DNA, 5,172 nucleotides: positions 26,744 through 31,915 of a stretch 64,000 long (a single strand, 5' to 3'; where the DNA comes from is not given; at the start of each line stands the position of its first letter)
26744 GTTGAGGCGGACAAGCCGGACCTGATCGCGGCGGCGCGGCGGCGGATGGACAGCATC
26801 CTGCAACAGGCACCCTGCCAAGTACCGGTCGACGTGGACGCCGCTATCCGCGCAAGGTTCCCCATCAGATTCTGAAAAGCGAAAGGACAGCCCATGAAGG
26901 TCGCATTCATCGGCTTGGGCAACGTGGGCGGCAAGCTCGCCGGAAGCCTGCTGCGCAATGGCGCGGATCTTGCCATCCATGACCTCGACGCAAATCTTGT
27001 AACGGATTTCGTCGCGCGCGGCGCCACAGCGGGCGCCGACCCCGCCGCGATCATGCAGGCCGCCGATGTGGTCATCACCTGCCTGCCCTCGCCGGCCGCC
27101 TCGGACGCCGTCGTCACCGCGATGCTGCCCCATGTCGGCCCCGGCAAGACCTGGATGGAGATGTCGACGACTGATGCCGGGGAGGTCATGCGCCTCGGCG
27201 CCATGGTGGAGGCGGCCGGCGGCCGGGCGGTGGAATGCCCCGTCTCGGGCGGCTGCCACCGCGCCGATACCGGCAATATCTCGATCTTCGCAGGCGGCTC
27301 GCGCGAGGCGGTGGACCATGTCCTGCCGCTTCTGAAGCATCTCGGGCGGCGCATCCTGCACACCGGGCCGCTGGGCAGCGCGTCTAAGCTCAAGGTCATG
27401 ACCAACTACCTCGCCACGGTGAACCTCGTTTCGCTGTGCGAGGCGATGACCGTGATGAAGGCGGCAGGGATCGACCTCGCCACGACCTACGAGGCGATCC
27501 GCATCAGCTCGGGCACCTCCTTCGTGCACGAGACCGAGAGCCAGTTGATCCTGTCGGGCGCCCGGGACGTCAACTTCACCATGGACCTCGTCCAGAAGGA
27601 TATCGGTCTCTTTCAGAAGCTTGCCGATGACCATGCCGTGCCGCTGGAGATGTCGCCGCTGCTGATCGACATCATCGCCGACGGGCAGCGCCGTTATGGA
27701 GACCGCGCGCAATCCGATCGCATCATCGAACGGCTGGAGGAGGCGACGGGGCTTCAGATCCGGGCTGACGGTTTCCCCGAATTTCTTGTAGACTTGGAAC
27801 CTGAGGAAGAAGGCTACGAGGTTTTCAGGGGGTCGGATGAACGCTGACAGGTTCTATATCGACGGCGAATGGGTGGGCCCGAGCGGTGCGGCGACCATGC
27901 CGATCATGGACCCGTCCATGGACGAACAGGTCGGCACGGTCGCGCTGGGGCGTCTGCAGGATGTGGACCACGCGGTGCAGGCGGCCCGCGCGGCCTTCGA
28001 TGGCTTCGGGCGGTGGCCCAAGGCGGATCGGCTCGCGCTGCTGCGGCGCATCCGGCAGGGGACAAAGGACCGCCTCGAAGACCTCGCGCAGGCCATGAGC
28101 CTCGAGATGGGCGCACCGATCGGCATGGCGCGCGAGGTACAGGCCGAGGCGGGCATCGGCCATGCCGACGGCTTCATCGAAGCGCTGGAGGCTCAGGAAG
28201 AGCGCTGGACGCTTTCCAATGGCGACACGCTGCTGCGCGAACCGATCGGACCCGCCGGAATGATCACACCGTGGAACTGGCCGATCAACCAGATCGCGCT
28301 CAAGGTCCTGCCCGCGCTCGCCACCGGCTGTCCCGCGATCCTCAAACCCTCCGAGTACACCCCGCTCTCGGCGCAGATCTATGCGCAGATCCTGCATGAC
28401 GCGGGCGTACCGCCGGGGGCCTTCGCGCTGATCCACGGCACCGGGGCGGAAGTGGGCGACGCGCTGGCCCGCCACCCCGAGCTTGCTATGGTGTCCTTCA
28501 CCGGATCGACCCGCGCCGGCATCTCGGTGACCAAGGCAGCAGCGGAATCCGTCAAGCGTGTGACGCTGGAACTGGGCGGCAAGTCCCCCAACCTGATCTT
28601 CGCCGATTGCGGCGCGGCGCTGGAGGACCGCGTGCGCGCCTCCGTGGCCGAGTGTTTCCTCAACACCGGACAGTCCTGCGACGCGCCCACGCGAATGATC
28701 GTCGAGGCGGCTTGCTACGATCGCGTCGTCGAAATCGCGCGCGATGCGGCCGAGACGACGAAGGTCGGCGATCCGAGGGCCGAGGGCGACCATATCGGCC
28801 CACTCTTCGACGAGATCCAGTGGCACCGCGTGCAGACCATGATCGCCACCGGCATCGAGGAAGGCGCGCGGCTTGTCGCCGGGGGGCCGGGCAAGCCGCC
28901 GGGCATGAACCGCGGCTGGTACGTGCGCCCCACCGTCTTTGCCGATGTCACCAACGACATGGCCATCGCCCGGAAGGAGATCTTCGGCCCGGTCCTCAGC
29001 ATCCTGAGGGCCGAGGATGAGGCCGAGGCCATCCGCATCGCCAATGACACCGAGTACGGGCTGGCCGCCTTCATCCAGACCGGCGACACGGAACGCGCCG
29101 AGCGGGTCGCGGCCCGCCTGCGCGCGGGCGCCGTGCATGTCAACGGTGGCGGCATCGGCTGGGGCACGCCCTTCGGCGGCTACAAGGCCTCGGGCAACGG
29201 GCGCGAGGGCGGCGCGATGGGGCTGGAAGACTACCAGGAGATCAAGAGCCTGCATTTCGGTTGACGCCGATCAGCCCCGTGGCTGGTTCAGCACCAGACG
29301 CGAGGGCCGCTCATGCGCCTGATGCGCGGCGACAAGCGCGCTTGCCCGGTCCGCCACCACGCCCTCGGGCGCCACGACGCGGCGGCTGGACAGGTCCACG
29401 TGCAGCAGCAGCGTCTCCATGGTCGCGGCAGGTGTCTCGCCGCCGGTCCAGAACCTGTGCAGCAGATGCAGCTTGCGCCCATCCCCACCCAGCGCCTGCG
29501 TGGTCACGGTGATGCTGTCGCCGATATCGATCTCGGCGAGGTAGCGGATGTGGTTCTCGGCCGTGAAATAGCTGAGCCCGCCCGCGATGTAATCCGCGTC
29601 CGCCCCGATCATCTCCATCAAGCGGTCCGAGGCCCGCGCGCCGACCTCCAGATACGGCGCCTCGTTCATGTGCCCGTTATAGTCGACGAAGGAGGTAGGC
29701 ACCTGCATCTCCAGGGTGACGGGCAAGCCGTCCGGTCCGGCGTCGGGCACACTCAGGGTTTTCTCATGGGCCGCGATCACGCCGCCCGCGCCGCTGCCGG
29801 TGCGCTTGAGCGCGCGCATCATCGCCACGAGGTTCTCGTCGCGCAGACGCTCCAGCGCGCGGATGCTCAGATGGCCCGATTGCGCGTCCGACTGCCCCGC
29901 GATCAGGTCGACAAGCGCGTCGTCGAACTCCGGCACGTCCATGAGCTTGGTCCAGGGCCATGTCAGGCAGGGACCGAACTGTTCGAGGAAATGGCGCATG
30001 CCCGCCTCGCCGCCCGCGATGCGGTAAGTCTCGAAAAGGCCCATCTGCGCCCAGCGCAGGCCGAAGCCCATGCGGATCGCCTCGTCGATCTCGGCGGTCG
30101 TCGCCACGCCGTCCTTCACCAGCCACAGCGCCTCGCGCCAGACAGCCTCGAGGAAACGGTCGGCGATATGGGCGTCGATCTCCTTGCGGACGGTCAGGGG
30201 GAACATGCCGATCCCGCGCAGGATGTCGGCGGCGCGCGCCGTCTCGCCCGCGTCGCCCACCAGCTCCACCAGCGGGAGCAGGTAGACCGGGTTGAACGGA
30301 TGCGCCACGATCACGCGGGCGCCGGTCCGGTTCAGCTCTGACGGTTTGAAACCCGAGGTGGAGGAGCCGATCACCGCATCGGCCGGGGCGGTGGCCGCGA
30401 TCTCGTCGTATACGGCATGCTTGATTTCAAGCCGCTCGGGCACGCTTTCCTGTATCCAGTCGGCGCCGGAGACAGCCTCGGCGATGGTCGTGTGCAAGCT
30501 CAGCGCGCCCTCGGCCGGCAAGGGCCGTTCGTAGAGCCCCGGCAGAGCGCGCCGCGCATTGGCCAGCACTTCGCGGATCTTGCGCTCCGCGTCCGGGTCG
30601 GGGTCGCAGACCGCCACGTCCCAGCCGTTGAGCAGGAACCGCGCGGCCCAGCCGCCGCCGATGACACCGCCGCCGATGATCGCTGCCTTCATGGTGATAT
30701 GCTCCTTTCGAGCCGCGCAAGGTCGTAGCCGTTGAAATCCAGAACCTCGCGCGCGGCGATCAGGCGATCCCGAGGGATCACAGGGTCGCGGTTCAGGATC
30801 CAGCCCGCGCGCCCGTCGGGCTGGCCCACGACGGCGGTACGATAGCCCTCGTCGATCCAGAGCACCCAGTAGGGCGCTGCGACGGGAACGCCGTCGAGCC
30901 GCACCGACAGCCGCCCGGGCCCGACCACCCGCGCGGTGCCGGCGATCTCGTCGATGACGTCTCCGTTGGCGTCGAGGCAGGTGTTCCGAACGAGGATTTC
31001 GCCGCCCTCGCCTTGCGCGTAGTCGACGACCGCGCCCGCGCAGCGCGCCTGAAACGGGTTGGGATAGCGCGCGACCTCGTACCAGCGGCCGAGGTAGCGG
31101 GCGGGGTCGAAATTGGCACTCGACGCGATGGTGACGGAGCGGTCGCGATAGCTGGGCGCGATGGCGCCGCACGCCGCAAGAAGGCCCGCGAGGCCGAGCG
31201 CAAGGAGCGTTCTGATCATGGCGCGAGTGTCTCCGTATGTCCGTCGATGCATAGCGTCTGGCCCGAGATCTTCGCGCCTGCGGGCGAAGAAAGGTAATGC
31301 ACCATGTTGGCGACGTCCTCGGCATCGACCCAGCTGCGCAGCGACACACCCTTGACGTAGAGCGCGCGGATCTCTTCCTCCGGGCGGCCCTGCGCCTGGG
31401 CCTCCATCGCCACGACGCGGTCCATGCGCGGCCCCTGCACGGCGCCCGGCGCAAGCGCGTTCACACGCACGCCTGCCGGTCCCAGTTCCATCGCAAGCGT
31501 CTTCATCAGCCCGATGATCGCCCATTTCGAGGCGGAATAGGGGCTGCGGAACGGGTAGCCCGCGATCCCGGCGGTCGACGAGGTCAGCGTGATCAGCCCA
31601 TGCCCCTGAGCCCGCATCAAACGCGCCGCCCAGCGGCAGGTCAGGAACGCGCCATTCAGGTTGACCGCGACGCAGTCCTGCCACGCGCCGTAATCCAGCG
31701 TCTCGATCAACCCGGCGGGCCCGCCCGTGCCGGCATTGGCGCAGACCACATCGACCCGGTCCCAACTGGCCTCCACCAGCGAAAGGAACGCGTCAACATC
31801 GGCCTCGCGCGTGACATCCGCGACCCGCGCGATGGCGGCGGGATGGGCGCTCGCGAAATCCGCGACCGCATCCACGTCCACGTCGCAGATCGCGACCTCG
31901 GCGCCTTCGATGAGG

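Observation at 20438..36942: A full gamma-butyrobetaine/carnitine-to-glycine route in one 16.5-kb block, with an MttB-family protein at the glycine betaine to dimethylglycine position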

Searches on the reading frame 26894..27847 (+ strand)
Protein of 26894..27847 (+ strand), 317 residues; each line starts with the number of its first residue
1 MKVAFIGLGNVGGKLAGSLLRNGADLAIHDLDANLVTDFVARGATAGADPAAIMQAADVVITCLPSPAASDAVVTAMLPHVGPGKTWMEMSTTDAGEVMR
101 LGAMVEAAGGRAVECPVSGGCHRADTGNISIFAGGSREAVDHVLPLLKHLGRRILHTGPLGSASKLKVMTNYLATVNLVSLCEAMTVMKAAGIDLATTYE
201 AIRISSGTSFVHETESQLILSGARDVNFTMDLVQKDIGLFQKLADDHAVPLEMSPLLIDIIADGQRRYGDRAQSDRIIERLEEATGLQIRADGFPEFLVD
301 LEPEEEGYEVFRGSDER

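Call 3: search_protein_families(library=pfam, proteins=[window:26894-27847:+])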
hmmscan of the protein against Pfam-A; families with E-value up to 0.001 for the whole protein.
window:26894-27847:+ (317 aa): 3 families
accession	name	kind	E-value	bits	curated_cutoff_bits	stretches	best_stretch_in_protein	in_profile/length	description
PF03446.21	NAD_binding_2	-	1.5e-35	123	21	1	2-158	1-161/161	NAD binding domain of 6-phosphogluconate dehydrogenase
PF14833.11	NAD_binding_11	-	1.7e-22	80.4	30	1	161-279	1-120/122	NAD-binding of NADP-dependent 3-hydroxyisobutyrate dehydrogenase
PF03807.23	F420_oxidored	-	2.9e-06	28.2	21.6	1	2-73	1-76/94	NADP oxidoreductase coenzyme F420-dependent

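Call 6: search_protein_families(library=ncbifam, proteins=[window:26894-27847:+], max_evalue=1e-10)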
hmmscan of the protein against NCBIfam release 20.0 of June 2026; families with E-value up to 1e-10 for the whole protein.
window:26894-27847:+ (317 aa): 8 families
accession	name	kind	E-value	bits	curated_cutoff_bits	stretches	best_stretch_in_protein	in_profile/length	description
NF043037.1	ThreonDh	equivalog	1.4e-39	136.2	350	1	2-254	4-260/297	L-threonate dehydrogenase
TIGR01692.1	HIBADH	equivalog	5e-38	131.1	291.6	1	5-245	1-251/288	3-hydroxyisobutyrate dehydrogenase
TIGR01505.1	tartro_sem_red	equivalog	4.3e-37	127.9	340.75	1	2-256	1-258/291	2-hydroxy-3-oxopropionate reductase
NF008592.0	PRK11559.1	equivalog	1.7e-36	126.1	397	1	1-263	3-268/296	2-hydroxy-3-oxopropionate reductase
NF012005.0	PRK15461.1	equivalog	1.6e-31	109.6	348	1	2-287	3-292/298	sulfolactaldehyde 3-reductase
NF011633.0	PRK15059.1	equivalog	6.2e-21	74.8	451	1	1-248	1-250/292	2-hydroxy-3-oxopropionate reductase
NF007161.0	PRK09599.1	subfamily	1.3e-16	60.7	271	1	1-190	1-196/302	NADP-dependent phosphogluconate dehydrogenase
TIGR00872.1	gnd_rel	equivalog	1.8e-11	43.9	297.2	1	1-197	1-201/299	phosphogluconate dehydrogenase (NAD(+)-dependent, decarboxylating)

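Call 62: search_solved_structures(query=window:26894-27847:+, max_evalue=1e-15)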
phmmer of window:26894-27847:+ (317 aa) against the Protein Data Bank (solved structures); distinct sequences matched with E-value up to 1e-15: 24.
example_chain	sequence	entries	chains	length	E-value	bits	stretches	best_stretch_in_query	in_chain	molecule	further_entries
3cky_A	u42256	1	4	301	3.4e-34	122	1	2-289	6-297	2-hydroxymethyl glutarate dehydrogenase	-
3q3c_A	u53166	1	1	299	1.2e-31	113.6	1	2-260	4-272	Probable 3-hydroxyisobutyrate dehydrogenase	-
3obb_A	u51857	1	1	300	1.2e-31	113.6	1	2-260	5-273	Probable 3-hydroxyisobutyrate dehydrogenase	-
3pdu_A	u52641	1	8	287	2.5e-31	112.6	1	4-252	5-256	3-hydroxyisobutyrate dehydrogenase family protein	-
1wp4_A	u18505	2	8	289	9.4e-31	110.7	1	2-290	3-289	3-hydroxyisobutyrate dehydrogenase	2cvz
3pef_A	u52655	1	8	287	1.3e-29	106.9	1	2-261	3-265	6-phosphogluconate dehydrogenase, NAD-binding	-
2uyy_A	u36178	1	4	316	5.6e-29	104.8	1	2-253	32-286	N-PAC PROTEIN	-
1vpd_A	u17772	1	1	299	9e-28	100.9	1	1-252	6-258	TARTRONATE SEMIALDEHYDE REDUCTASE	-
6sm7_A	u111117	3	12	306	9.7e-27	97.5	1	3-288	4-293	3-sulfolactaldehyde reductase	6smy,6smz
2gf2_A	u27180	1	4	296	9.3e-26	94.3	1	1-255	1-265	3-hydroxyisobutyrate dehydrogenase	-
2i9p_A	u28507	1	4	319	1.2e-25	93.9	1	1-255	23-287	3-hydroxyisobutyrate dehydrogenase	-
3doj_A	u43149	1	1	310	1.9e-25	93.2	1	1-254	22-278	Dehydrogenase-like protein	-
5je8_A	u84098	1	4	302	2.6e-25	92.8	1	2-271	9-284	3-hydroxyisobutyrate dehydrogenase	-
3w6u_A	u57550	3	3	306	4.1e-25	92.2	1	1-256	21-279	6-phosphogluconate dehydrogenase, NAD-binding protein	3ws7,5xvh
3w6z_A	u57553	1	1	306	2.9e-24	89.4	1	1-256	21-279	6-phosphogluconate dehydrogenase, NAD-binding protein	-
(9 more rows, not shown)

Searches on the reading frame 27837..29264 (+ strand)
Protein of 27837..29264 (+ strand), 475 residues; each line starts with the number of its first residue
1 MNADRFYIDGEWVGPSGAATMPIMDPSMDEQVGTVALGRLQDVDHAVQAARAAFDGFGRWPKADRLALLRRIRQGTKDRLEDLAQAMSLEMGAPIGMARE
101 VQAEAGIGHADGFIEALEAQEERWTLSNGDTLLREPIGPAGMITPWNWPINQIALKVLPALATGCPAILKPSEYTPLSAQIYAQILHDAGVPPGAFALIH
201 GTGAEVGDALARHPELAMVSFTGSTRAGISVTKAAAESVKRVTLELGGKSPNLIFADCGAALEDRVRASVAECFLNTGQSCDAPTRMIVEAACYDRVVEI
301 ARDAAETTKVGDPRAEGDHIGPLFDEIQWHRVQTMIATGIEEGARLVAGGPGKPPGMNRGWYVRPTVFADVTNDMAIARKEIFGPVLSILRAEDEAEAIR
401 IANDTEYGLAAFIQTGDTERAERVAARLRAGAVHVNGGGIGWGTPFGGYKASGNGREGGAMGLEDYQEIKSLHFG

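Call 3: search_protein_families(library=pfam, proteins=[window:27837-29264:+])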
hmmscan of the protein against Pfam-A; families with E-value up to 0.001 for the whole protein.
window:27837-29264:+ (475 aa): 1 family
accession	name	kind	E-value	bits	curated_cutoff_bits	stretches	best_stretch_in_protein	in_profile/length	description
PF00171.27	Aldedh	-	3.8e-146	487.7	23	1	12-471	1-460/461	Aldehyde dehydrogenase family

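Call 6: search_protein_families(library=ncbifam, proteins=[window:27837-29264:+], max_evalue=1e-10)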
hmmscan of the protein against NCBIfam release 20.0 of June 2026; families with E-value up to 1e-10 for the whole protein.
window:27837-29264:+ (475 aa): 39 families (the best 25 are shown)
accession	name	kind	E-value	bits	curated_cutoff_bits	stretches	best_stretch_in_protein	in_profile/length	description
TIGR02299.1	HpaE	equivalog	9.2e-121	403.8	638.35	1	6-473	3-475/488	5-carboxymethyl-2-hydroxymuconate semialdehyde dehydrogenase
TIGR01804.1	BADH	equivalog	5.4e-118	394.4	668.6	1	7-470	1-467/467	betaine-aldehyde dehydrogenase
NF010000.0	PRK13473.1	subfamily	4.5e-114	381.7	615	1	5-471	4-469/475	aminobutyraldehyde dehydrogenase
NF045736.1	PaDhStyDRhodo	equivalog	8.7e-112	374.1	800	1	5-470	4-473/479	phenylacetaldehyde dehydrogenase StyD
NF009725.0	PRK13252.1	equivalog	1.6e-110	369.9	593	1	3-473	6-478/488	betaine-aldehyde dehydrogenase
TIGR04284.1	aldehy_Rv0768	hypoth_equivalog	2.9e-107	359.6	775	1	5-471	2-475/480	aldehyde dehydrogenase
TIGR03216.1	OH_muco_semi_DH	equivalog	8e-104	347.9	693.25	1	6-471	3-476/481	2-hydroxymuconic semialdehyde dehydrogenase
NF050026.1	AcaldDHExaC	equivalog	8.4e-100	334.7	900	1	6-472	18-491/503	acetaldehyde dehydrogenase ExaC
TIGR01780.1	SSADH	subfamily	2.1e-98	330.1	646.35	1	24-470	2-448/448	succinate-semialdehyde dehydrogenase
NF045735.1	PaDhStyDPseudo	equivalog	2.9e-98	329.6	850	1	4-472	3-479/483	phenylacetaldehyde dehydrogenase StyD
NF052305.1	DioxValDhHalo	equivalog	4.5e-95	319.3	750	1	4-471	5-478/483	2,5-dioxovalerate dehydrogenase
NF007352.0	PRK09847.1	equivalog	6.9e-95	318.4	850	1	4-472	20-489/495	aldehyde dehydrogenase PuuC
NF042993.1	AlphKGSA_gudD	equivalog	3.4e-93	313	770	1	6-472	6-478/481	alpha-ketoglutaric semialdehyde dehydrogenase GucD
NF008415.0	PRK11241.1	equivalog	4e-93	312.7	828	1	6-473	13-479/482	NADP-dependent succinate-semialdehyde dehydrogenase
NF006916.0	PRK09407.1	equivalog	7.8e-91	305.2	521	1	17-471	32-489/526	succinic semialdehyde dehydrogenase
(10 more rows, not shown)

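Call 63: search_solved_structures(query=window:27837-29264:+, max_evalue=1e-100)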
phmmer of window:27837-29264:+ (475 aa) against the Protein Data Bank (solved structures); distinct sequences matched with E-value up to 1e-100: 3.
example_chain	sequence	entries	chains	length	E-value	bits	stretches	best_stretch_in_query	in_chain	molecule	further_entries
3i44_A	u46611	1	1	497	1.1e-142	479.5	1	2-473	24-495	Aldehyde dehydrogenase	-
6x9l_A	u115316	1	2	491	2.7e-136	458.4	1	3-472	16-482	Aldehyde dehydrogenase family protein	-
3ty7_A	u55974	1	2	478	1.4e-119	403.3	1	5-472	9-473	Putative aldehyde dehydrogenase SAV2122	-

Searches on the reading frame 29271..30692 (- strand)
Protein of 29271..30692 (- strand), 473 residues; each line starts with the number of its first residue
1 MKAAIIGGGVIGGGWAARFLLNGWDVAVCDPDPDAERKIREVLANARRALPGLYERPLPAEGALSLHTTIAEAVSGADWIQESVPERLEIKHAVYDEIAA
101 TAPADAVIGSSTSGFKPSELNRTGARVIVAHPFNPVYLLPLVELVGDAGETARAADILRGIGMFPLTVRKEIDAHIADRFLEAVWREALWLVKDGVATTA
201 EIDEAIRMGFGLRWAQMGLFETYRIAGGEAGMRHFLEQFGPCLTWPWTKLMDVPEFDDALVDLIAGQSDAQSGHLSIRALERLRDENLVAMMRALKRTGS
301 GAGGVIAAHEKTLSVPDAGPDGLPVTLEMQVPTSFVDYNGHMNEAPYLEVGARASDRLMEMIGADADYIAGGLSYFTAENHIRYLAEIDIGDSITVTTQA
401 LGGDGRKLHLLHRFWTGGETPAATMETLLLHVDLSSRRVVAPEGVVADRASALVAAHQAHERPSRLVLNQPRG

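Call 3: search_protein_families(library=pfam, proteins=[window:29271-30692:-])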
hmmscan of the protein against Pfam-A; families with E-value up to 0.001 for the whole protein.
window:29271-30692:- (473 aa): 3 families
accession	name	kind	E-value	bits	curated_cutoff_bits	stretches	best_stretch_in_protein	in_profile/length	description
PF02737.24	3HCDH_N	-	2.5e-31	109.4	22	1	2-168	1-177/180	3-hydroxyacyl-CoA dehydrogenase, NAD binding domain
PF13279.12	4HBT_2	-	3.3e-24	86.1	25.5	1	331-445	1-117/122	Thioesterase-like superfamily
PF00725.27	3HCDH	-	2.4e-11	44.4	22.1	1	176-240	3-67/97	3-hydroxyacyl-CoA dehydrogenase, C-terminal domain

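Call 6: search_protein_families(library=ncbifam, proteins=[window:29271-30692:-], max_evalue=1e-10)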
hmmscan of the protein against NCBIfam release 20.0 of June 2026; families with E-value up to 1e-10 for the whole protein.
window:29271-30692:- (473 aa): 12 families
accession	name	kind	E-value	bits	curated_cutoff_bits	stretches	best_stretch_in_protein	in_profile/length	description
NF005716.0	PRK07531.1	equivalog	6.6e-212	704.6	592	1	1-464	5-485/495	carnitine 3-dehydrogenase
NF005471.0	PRK07066.1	equivalog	1.6e-97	326.4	414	1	4-299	11-312/321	L-carnitine dehydrogenase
NF004783.0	PRK06129.1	equivalog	1.1e-62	212.3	347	1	2-297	4-309/315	3-hydroxyacyl-CoA dehydrogenase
NF042925.1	FHMPC_DH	equivalog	9.4e-37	126.9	500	1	1-227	1-235/304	5-formyl-3-hydroxy-2-methylpyridine 4-carboxylate 5-dehydrogenase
NF006125.0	PRK08269.1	equivalog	4.8e-30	104.7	427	1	64-228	82-252/334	3-hydroxybutyryl-CoA dehydrogenase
NF006722.0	PRK09260.1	equivalog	2.1e-29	102.7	429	1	3-223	5-232/289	3-hydroxyacyl-CoA dehydrogenase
NF006143.0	PRK08293.1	equivalog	1.6e-21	76.9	312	1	4-221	8-234/291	3-hydroxyacyl-CoA dehydrogenase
NF004699.0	PRK06035.1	equivalog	4.1e-20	72.1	500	1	3-227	6-239/294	3-hydroxyacyl-CoA dehydrogenase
NF004474.0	PRK05808.1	subfamily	9.8e-19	67.7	408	1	2-210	5-222/283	3-hydroxybutyryl-CoA dehydrogenase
NF006124.0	PRK08268.1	subfamily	1.2e-16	60.8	508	1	3-221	10-234/507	3-hydroxyacyl-CoA dehydrogenase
NF005715.0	PRK07530.1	equivalog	1.6e-14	53.9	420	1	3-210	7-223/292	3-hydroxybutyryl-CoA dehydrogenase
TIGR02279.1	PaaC-3OHAcCoADH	equivalog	2.1e-13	50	669.4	1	2-223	7-234/503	3-hydroxyacyl-CoA dehydrogenase PaaH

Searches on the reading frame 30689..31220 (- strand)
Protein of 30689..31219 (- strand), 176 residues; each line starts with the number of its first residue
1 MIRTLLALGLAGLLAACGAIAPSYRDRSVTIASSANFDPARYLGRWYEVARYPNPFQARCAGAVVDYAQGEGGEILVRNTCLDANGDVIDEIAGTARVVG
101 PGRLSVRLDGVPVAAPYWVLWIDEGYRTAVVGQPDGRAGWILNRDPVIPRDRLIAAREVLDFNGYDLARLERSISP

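Call 20: search_protein_families(library=pfam, proteins=[window:30689-31220:-], max_evalue=0.00001)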
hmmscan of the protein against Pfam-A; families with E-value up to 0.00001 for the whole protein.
window:30689-31220:- (177 aa): 0 families

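Call 50: search_protein_families(library=ncbifam, proteins=[window:30689-31219:-], max_evalue=1e-8)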
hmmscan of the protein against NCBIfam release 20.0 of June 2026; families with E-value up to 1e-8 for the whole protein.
window:30689-31219:- (176 aa): 1 family
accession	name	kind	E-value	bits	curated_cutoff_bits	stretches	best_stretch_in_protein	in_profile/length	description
NF007786.1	PRK10477.1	subfamily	3.4e-17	62.7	267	1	5-151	7-150/176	outer membrane lipoprotein Blc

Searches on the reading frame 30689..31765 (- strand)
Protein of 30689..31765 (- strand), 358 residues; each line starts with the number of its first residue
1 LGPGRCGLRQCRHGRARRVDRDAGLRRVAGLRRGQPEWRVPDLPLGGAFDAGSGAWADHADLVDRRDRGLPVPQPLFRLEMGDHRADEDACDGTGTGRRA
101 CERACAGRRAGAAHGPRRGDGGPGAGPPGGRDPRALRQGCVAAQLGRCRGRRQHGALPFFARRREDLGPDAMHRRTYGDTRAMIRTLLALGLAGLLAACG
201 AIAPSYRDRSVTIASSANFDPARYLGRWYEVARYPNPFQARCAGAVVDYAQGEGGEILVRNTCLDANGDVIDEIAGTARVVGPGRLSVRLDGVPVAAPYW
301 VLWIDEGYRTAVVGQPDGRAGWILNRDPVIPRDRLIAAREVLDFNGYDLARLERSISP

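Call 3: search_protein_families(library=pfam, proteins=[window:30689-31765:-])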
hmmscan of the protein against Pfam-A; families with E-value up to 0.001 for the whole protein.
window:30689-31765:- (358 aa): 1 family
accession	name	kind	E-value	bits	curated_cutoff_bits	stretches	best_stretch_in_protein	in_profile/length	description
PF08212.18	Lipocalin_2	-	1e-30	107.1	24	1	220-354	2-143/146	Lipocalin-like domain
